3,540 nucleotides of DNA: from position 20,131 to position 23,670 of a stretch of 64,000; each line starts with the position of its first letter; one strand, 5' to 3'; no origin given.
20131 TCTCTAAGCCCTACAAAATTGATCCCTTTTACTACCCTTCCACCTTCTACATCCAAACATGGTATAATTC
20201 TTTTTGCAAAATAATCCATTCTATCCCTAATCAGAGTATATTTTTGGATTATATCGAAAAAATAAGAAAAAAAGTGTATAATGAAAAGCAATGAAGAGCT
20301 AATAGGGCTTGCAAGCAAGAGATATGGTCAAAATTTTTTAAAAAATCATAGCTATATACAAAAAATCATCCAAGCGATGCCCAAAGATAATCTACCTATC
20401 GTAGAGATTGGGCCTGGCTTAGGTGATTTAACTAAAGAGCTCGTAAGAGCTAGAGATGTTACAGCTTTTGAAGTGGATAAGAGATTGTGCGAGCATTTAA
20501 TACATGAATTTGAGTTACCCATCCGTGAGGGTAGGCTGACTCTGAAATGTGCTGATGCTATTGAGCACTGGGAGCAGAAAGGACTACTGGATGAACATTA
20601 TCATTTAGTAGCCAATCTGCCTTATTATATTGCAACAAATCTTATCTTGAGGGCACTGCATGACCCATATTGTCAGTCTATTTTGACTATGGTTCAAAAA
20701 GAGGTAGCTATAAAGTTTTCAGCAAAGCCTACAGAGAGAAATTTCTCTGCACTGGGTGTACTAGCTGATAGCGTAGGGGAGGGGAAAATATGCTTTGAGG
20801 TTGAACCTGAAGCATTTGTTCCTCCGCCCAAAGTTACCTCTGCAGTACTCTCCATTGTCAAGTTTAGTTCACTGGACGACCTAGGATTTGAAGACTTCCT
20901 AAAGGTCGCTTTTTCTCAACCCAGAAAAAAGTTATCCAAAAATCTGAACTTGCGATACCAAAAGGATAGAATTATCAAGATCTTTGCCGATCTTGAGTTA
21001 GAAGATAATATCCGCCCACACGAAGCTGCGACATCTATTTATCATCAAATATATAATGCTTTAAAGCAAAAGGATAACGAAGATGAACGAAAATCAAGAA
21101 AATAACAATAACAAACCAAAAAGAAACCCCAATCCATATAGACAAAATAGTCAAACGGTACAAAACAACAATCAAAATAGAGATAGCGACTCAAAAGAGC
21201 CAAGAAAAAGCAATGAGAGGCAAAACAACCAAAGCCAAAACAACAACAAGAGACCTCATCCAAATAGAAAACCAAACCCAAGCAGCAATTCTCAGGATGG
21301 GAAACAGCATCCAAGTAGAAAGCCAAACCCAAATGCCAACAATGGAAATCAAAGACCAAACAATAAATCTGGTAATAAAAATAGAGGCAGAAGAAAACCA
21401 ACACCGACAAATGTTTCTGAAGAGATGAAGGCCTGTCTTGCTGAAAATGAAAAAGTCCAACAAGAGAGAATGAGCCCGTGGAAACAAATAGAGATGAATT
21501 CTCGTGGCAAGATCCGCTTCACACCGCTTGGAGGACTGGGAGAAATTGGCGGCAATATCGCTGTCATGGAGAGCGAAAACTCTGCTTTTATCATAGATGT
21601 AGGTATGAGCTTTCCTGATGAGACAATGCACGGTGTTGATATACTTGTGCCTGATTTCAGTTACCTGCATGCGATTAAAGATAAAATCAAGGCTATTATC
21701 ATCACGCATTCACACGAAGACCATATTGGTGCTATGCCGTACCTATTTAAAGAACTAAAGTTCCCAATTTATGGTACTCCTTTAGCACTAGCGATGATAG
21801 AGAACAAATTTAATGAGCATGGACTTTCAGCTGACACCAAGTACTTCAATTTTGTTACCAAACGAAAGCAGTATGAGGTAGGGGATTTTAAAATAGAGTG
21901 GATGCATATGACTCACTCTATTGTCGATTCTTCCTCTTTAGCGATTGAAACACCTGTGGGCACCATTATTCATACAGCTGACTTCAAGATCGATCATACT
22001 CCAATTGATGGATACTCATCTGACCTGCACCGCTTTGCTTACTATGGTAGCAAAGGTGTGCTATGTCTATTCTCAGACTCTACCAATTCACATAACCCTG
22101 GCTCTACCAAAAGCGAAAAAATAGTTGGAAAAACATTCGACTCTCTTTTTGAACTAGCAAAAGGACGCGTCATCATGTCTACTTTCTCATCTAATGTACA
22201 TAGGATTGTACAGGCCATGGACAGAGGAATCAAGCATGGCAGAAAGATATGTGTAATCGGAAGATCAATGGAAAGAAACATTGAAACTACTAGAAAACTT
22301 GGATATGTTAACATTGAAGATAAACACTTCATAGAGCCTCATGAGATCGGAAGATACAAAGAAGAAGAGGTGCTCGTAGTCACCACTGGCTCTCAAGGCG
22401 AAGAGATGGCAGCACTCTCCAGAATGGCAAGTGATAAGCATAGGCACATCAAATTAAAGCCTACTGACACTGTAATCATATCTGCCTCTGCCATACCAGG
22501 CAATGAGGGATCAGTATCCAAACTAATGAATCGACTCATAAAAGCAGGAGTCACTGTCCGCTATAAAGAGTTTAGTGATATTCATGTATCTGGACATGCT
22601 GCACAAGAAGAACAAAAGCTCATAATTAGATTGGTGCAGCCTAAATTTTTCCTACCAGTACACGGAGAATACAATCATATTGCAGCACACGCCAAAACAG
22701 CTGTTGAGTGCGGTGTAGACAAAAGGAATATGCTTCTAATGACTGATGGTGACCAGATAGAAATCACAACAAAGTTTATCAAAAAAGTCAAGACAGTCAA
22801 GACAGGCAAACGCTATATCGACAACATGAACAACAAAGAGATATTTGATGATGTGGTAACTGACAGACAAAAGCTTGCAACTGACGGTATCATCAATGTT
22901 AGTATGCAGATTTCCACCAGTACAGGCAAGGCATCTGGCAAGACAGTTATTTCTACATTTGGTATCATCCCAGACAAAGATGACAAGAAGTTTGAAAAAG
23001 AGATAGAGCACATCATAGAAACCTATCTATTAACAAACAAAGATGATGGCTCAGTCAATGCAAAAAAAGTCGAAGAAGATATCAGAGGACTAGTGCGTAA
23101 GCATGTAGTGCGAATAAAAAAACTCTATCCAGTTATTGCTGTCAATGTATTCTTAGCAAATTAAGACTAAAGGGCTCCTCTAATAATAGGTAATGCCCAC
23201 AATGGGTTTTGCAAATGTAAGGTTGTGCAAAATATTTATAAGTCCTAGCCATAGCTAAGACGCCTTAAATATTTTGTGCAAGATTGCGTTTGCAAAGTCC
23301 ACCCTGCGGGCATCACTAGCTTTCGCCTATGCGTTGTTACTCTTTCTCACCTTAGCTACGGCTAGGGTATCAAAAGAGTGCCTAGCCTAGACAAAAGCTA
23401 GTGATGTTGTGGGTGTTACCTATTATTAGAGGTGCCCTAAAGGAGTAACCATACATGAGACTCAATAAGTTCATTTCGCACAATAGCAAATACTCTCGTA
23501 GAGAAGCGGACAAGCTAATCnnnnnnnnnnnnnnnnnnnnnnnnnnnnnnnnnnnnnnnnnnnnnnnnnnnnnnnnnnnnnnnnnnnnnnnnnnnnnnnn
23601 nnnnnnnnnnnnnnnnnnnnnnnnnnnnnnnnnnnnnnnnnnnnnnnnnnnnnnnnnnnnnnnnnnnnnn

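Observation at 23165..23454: ~266-nt multi-helix element between rnj and rluB, with strand-biased G-U pairing, a UNCG tetraloop and a 7-nt flanking direct repeat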

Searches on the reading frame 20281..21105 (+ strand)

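Call 44: search_protein_families(library=pfam, proteins=[window:20281-21105:+])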
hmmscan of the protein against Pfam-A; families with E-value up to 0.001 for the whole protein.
window:20281-21105:+ (274 aa): 1 family
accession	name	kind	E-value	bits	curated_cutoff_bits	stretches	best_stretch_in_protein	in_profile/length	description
PF00398.26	RrnaAD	-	2.3e-40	138.8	24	1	12-260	5-260/263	Ribosomal RNA adenine dimethylase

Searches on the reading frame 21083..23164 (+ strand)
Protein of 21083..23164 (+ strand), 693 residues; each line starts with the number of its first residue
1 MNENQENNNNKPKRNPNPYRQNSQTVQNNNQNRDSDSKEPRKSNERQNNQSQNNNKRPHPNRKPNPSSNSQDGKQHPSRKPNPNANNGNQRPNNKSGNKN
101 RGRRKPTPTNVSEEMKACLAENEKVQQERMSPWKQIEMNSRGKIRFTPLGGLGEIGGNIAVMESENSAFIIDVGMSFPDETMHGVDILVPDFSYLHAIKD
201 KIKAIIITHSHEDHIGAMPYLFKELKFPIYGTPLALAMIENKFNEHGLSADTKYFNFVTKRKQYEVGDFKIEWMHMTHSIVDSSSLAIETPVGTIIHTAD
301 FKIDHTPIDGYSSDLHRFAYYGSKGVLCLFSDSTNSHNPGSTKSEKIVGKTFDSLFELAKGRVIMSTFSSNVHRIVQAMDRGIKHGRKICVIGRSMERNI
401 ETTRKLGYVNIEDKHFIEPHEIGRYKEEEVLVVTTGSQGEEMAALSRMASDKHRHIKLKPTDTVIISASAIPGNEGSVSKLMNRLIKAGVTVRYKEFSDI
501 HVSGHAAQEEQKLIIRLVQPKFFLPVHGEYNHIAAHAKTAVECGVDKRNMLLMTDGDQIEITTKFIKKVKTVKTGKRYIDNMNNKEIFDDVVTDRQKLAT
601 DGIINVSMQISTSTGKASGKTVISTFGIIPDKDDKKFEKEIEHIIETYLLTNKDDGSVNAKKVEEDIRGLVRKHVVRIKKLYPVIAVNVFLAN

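Call 13: find_encoding_contigs(protein=window:21083-23164:+, flank=10000, max_places=10)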
Protein window:21083-23164:+ (693 aa): no gene with exactly this product is on record in the collection.
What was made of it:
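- Tried and rejected: The exact RNase J protein is not on record (call 13).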

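Call 44: search_protein_families(library=pfam, proteins=[window:21083-23164:+])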
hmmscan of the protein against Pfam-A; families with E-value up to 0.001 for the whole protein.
window:21083-23164:+ (693 aa): 5 families
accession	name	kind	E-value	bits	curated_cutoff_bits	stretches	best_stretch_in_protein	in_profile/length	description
PF22505.1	RNase_J_b_CASP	-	2.1e-49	166.9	27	1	360-485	1-126/126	Ribonuclease J, beta-CASP domain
PF00753.33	Lactamase_B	-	8.2e-15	55.7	22.7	1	154-306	3-155/196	Metallo-beta-lactamase superfamily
PF17770.6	RNase_J_C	-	5.6e-11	43.8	23.8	1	591-687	1-97/102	Ribonuclease J C-terminal domain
PF07521.17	RMMBL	-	4.7e-10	39.8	21.6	1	490-544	2-57/63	Zn-dependent metallo-hydrolase RNA specificity domain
PF12706.13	Lactamase_B_2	-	2e-08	34.5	27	1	198-302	25-144/200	Beta-lactamase superfamily domain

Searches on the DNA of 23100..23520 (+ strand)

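Call 4: search_rna_families(source=window, start=23100, end=23520, threshold=evalue, max_evalue=10, show_alignments=2)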
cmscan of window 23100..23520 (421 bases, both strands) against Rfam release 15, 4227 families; matches with E-value up to 10: 1.
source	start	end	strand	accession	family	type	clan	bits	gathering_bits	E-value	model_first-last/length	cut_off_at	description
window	23222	23354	-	RF03077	RT-2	Gene; sRNA;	-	12.7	40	1.1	1-222/222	no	RT-2 RNA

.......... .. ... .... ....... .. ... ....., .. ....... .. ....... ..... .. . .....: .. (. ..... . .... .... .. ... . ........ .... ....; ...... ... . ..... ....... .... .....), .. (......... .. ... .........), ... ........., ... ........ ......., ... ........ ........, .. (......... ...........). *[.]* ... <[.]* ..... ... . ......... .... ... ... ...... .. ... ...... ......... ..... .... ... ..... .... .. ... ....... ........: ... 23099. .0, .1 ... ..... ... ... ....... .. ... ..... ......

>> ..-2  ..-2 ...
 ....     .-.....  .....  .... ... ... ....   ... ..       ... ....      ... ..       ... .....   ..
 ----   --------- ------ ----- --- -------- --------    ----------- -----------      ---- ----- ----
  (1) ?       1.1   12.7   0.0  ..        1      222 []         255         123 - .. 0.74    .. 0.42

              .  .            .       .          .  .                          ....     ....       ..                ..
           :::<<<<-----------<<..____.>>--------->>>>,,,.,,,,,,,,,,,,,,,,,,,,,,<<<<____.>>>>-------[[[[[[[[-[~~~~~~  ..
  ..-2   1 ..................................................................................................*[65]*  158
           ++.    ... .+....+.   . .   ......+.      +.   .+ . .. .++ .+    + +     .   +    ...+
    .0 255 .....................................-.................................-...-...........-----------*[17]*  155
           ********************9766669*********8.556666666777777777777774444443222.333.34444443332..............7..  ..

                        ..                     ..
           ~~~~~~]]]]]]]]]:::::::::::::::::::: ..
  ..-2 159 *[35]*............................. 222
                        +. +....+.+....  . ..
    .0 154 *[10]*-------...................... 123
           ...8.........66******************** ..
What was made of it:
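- On Any Rfam family: The best sub-threshold match is RT-2, at 12.7 bits against a gathering score of 40, E = 1.1 (call 4).
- Tried and rejected: At permissive thresholds the element gave one weak RT-2 match (E = 1.1), rejected as noise (call 4).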

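Call 10: search_dna_similar(query=window:23165-23454:+, collection=phages, mode=distant)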
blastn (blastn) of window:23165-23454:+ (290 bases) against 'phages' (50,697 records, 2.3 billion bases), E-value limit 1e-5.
No match.

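Call 31: search_dna_similar(query=window:23165-23454:+, collection=plasmids, mode=distant)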
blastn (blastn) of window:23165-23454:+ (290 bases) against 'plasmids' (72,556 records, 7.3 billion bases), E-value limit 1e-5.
Records with a match: 1; places in all: 1; records where one place covers at least 80% of the query: 0.
Best place of each record, by identity: 60-80% 1.
By first word of the organism name: Sulfurovum 1.
By predicted mobility (MOB-suite, as given by PLSDB): non-mobilizable 1.
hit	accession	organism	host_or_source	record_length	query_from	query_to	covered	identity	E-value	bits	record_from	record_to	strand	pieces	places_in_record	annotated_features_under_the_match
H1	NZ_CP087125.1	Sulfurovum mangrovi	Mangrove sediment,mangrove sediment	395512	49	247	69%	71.1%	4e-18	100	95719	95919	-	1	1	none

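Call 32: get_annotated_region(hit=H1, flank=4000)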
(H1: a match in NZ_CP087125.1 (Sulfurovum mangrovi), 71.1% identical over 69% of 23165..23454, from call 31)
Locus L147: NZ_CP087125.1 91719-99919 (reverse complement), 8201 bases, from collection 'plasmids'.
description: Sulfurovum mangrovi strain ST1-3 plasmid unnamed
organism: Sulfurovum mangrovi (NCBI taxid 2893889)
taxonomy: Bacteria; Campylobacterota; Epsilonproteobacteria; Campylobacterales; Sulfurovaceae; Sulfurovum; Sulfurovum mangrovi
host: -; source: Mangrove sediment,mangrove sediment; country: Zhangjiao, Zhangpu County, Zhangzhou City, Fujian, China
typing (MOB-suite, as given by PLSDB): non-mobilizable
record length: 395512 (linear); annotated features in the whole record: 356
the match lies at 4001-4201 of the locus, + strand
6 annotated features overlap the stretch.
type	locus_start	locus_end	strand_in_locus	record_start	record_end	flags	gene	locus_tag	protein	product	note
CDS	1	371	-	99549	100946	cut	fumC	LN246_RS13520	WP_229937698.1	class II fumarate hydratase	GO:0006099 - tricarboxylic acid cycle [Evidence IEA]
CDS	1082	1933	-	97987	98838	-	-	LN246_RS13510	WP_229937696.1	fumarate hydratase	-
CDS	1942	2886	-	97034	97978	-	-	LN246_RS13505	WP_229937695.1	malate dehydrogenase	-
CDS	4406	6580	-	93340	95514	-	-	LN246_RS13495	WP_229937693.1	NADP-dependent isocitrate dehydrogenase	GO:0006099 - tricarboxylic acid cycle [Evidence IEA]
CDS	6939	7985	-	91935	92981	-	-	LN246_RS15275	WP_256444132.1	cation:proton antiporter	GO:0006812 - monoatomic cation transport [Evidence IEA]; GO:1902600 - proton transmembrane transport [Evidence IEA]; ...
CDS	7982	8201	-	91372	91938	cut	-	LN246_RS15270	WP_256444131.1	cation:proton antiporter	GO:0006812 - monoatomic cation transport [Evidence IEA]; GO:1902600 - proton transmembrane transport [Evidence IEA]; ...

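Call 34: search_dna_similar(query=L147:3930-4270:+, collection=plasmids, mode=distant, max_rows=20)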
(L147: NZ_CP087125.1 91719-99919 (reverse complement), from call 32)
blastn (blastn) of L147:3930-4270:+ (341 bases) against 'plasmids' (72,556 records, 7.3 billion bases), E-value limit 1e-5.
Records with a match: 1; places in all: 1; records where one place covers at least 80% of the query: 1.
Best place of each record, by identity: >=99% 1.
By first word of the organism name: Sulfurovum 1.
By predicted mobility (MOB-suite, as given by PLSDB): non-mobilizable 1.
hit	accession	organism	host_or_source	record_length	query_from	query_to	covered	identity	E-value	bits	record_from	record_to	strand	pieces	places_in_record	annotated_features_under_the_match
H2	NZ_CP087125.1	Sulfurovum mangrovi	Mangrove sediment,mangrove sediment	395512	1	341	100%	100.0%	7e-174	616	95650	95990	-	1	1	none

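Call 62: search_rna_families(sources=[L027, L031, L005, L019, L147], threshold=gathering)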
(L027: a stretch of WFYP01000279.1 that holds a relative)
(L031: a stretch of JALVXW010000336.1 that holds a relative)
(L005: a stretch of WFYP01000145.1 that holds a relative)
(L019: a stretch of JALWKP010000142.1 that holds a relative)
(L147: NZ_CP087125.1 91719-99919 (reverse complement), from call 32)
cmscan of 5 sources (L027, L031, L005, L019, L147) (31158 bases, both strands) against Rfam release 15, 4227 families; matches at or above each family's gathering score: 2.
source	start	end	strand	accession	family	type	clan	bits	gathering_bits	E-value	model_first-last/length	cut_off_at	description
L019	4549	4620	-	RF00005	tRNA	Gene; tRNA;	CL00001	67.4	29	7.7e-13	1-71/71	no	tRNA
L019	4662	4733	-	RF00005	tRNA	Gene; tRNA;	CL00001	67.4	29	7.7e-13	1-71/71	no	tRNA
